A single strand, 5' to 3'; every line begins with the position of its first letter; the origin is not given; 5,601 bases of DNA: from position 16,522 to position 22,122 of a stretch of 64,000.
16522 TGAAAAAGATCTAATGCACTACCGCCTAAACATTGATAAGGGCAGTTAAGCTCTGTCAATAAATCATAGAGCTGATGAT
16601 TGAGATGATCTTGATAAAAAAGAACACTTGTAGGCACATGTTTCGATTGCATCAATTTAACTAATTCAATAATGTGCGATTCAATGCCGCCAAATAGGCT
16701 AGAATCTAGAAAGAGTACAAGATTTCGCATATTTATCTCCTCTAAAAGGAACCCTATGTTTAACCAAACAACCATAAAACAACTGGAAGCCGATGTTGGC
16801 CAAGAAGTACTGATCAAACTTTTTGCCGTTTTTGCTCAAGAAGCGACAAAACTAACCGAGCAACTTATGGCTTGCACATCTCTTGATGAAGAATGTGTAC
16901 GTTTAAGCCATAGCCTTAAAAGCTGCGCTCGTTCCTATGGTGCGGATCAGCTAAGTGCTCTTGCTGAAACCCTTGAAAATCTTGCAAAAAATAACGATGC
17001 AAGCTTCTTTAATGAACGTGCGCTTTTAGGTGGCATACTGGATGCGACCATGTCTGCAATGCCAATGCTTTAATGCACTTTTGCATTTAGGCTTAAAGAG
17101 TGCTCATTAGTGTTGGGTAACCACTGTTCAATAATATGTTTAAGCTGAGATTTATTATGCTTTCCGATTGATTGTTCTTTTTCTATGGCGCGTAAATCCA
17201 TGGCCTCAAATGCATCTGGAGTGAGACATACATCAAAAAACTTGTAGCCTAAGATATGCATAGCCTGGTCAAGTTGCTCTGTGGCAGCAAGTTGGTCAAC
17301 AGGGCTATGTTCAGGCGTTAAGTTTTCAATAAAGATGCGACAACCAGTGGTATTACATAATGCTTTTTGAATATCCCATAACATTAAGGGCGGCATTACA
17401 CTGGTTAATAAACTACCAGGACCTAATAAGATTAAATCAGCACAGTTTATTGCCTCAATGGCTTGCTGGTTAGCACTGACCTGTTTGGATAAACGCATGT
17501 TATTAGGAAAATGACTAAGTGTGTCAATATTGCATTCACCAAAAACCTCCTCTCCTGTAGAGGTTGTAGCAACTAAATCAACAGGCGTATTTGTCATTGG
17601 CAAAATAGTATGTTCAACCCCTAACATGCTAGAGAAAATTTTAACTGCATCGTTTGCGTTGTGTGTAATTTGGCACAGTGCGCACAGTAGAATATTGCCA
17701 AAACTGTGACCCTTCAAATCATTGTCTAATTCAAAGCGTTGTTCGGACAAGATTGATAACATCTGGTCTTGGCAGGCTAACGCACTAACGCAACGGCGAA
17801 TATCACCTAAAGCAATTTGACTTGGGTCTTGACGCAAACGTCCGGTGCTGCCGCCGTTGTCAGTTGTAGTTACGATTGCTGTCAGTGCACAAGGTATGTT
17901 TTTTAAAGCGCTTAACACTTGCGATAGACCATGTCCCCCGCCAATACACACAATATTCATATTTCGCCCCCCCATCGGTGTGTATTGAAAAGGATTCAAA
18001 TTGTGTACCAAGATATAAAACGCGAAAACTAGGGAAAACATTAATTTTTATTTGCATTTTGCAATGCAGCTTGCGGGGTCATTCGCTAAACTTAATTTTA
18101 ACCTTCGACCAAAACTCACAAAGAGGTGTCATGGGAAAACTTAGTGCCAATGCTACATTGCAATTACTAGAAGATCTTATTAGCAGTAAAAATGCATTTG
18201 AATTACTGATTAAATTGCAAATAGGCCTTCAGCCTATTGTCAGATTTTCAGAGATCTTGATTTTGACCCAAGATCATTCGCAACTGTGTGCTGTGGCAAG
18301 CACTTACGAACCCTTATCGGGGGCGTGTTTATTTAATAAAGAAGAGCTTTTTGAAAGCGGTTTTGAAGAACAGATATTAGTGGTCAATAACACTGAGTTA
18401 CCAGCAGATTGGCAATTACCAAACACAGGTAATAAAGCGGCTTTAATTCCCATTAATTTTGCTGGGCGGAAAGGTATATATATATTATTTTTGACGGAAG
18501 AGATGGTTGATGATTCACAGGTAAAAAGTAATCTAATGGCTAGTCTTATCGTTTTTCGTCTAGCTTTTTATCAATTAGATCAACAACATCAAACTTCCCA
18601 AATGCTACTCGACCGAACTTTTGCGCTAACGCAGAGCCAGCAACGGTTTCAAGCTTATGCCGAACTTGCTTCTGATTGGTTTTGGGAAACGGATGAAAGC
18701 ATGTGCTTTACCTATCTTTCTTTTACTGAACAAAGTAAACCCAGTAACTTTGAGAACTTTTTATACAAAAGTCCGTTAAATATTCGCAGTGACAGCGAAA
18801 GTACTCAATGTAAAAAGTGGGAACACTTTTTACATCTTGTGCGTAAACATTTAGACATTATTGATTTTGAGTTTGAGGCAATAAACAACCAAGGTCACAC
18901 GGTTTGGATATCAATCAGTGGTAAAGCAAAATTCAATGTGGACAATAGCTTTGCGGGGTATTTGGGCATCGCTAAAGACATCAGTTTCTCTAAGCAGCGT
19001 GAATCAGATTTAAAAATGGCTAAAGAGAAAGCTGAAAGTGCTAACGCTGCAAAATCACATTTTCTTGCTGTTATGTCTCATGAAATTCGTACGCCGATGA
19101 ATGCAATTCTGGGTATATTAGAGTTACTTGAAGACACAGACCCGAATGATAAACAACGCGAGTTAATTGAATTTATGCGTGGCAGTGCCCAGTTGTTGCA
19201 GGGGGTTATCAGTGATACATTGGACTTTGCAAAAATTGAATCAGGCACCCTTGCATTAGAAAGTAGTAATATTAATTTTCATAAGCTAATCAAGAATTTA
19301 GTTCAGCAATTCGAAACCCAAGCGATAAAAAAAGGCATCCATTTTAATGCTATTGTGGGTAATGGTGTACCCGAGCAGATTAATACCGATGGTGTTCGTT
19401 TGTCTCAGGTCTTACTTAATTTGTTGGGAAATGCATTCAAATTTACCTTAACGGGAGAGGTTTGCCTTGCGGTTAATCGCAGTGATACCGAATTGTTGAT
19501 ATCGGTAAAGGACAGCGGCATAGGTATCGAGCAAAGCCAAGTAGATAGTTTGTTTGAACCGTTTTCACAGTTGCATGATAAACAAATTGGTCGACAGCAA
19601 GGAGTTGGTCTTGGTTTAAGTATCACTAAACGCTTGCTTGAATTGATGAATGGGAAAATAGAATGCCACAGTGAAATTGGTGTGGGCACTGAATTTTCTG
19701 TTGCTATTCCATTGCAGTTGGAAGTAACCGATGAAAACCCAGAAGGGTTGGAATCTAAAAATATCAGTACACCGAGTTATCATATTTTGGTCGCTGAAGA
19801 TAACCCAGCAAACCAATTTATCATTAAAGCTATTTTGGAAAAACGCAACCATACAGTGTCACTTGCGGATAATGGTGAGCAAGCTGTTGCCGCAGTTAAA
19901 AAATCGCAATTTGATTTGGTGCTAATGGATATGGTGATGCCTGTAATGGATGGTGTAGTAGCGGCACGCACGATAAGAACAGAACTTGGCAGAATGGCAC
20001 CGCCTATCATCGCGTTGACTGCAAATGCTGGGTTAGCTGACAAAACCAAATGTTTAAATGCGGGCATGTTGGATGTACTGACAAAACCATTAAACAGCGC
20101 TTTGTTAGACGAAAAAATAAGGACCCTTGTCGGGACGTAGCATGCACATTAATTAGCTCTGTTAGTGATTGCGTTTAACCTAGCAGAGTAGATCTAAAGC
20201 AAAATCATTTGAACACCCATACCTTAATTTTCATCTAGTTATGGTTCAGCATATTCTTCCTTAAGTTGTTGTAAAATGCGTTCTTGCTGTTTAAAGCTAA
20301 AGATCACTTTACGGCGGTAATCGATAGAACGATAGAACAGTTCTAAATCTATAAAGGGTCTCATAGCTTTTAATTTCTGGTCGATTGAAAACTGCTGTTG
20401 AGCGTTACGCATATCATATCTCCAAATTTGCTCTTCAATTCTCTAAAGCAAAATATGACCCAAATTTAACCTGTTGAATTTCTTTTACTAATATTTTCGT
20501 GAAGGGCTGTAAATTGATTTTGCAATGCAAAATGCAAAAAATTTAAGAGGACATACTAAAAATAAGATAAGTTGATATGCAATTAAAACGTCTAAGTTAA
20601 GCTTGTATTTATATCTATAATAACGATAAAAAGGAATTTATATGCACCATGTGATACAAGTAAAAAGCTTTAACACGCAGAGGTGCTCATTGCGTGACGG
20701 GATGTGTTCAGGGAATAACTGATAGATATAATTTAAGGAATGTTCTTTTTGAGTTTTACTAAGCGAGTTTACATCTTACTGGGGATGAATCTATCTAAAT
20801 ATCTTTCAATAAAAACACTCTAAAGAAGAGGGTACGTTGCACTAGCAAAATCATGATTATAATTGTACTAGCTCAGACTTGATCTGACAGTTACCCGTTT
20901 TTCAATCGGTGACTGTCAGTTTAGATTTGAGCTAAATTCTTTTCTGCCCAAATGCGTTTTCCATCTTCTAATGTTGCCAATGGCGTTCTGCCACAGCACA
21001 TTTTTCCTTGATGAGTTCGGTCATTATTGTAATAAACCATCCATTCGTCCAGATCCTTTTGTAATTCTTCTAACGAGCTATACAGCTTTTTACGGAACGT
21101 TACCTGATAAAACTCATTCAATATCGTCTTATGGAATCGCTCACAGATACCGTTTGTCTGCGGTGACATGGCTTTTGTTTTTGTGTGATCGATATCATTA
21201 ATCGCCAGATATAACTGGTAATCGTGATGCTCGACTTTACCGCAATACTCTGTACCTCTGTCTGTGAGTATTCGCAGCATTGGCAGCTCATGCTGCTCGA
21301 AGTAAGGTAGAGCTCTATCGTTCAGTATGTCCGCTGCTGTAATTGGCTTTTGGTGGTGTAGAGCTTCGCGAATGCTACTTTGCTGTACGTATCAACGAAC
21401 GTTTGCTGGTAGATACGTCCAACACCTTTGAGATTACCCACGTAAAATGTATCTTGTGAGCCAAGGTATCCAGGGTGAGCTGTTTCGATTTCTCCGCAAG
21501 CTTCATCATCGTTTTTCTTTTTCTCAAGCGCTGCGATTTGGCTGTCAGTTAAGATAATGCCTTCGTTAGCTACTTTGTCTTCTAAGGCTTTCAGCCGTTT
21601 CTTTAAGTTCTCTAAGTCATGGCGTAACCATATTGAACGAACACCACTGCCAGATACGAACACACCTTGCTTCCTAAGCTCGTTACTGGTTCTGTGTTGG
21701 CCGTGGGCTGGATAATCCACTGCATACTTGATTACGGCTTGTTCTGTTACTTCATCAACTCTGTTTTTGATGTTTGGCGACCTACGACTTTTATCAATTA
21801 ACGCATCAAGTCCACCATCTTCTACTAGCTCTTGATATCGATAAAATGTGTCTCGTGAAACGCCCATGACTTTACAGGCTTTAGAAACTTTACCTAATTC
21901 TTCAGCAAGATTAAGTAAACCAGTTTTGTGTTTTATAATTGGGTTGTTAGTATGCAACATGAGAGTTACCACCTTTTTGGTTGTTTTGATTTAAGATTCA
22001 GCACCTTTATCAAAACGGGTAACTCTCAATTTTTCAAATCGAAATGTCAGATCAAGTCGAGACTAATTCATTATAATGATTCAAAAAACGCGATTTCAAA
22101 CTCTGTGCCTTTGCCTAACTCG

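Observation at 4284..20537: Recurrent TTGCA-W3-TGCAA palindrome defines a local sigma54 regulon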

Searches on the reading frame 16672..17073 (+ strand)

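Call 37: search_protein_families(library=pfam, proteins=[window:16672-17073:+], max_evalue=0.01)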
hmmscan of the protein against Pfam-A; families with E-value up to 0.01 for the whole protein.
window:16672-17073:+ (133 aa): 1 family
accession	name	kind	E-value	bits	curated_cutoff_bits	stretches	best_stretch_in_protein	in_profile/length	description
PF01627.28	Hpt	-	3.5e-09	37.2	24.6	1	50-109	2-63/84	Hpt domain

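Call 74: search_protein_families(library=ncbifam, proteins=[window:16672-17073:+], max_evalue=0.01)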
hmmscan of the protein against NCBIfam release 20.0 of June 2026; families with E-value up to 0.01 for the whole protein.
window:16672-17073:+ (133 aa): 3 families
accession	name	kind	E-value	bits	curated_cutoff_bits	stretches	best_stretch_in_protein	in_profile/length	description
NF041948.1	Phrelay_LuxU_Vib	equivalog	9.1e-13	48.5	140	1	29-110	3-86/110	quorum-sensing phosphorelay protein LuxU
TIGR02956.1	TMAO_torS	equivalog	6e-07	27.9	676.5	1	27-113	860-948/967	TMAO reductase system sensor histidine kinase/response regulator TorS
NF008543.0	PRK11466.1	equivalog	0.0008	17.3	982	1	29-103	807-883/914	TMAO reductase system sensor histidine kinase/response regulator TorS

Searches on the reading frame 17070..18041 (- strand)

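Call 11: search_protein_families(library=ncbifam, proteins=[window:17070-18041:-], max_evalue=0.00001)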
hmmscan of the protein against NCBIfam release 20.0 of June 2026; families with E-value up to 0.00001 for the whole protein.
window:17070-18041:- (323 aa): 3 families
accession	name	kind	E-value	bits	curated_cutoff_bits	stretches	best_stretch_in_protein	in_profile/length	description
TIGR01826.1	CofD_related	subfamily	6.5e-79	265.6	196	1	30-300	1-274/310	uridine diphosphate-N-acetylglucosamine-binding protein YvcK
TIGR04357.1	CofD_rel_GAK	hypoth_equivalog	6.3e-22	78.4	340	2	101-244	125-282/368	GAK system CofD-like protein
TIGR01819.1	F420_cofD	equivalog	1.7e-07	30.6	257.45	1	124-230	105-218/301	2-phospho-L-lactate transferase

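Call 37: search_protein_families(library=pfam, proteins=[window:17070-17960:-], max_evalue=0.01)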
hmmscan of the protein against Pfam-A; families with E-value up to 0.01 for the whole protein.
window:17070-17960:- (296 aa): 1 family
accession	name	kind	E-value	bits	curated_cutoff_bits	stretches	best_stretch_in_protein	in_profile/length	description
PF01933.23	CofD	-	1.5e-70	238.1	30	1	3-257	1-260/290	2-phospho-L-lactate transferase CofD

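Call 74: search_protein_families(library=ncbifam, proteins=[window:17070-17960:-], max_evalue=0.01)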
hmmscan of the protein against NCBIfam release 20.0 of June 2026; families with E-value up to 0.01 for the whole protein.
window:17070-17960:- (296 aa): 3 families
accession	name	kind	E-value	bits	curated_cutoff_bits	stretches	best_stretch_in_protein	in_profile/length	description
TIGR01826.1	CofD_related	subfamily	4.8e-79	266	196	1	3-273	1-274/310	uridine diphosphate-N-acetylglucosamine-binding protein YvcK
TIGR04357.1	CofD_rel_GAK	hypoth_equivalog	4.8e-22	78.8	340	2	74-217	125-282/368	GAK system CofD-like protein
TIGR01819.1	F420_cofD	equivalog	1.3e-07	31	257.45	1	97-203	105-218/301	2-phospho-L-lactate transferase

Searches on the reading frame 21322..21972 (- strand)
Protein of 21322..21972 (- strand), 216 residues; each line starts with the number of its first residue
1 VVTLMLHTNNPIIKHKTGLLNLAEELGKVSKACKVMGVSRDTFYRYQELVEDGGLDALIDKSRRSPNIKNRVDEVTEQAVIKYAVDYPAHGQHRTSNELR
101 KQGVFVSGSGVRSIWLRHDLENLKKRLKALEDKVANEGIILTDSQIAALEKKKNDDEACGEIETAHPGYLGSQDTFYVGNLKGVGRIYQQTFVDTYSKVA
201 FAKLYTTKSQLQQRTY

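Call 11: search_protein_families(library=ncbifam, proteins=[window:21322-21972:-], max_evalue=0.00001)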
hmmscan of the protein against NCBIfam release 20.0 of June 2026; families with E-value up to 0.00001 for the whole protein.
window:21322-21972:- (216 aa): 4 families
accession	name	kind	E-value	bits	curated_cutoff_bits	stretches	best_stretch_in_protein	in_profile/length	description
NF033577.2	transpos_IS481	equivalog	5.2e-43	147.6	224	1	16-210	2-171/284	IS481 family transposase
NF033545.0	transpos_IS630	equivalog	1e-07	31.7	100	1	28-144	14-125/299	IS630 family transposase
NF033516.0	transpos_IS3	equivalog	1.8e-07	30.7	160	1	28-127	102-187/369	IS3 family transposase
NF033594.2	transpos_ISNCY_2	equivalog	8e-07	28.5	250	1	23-126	7-111/368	ISNCY family transposase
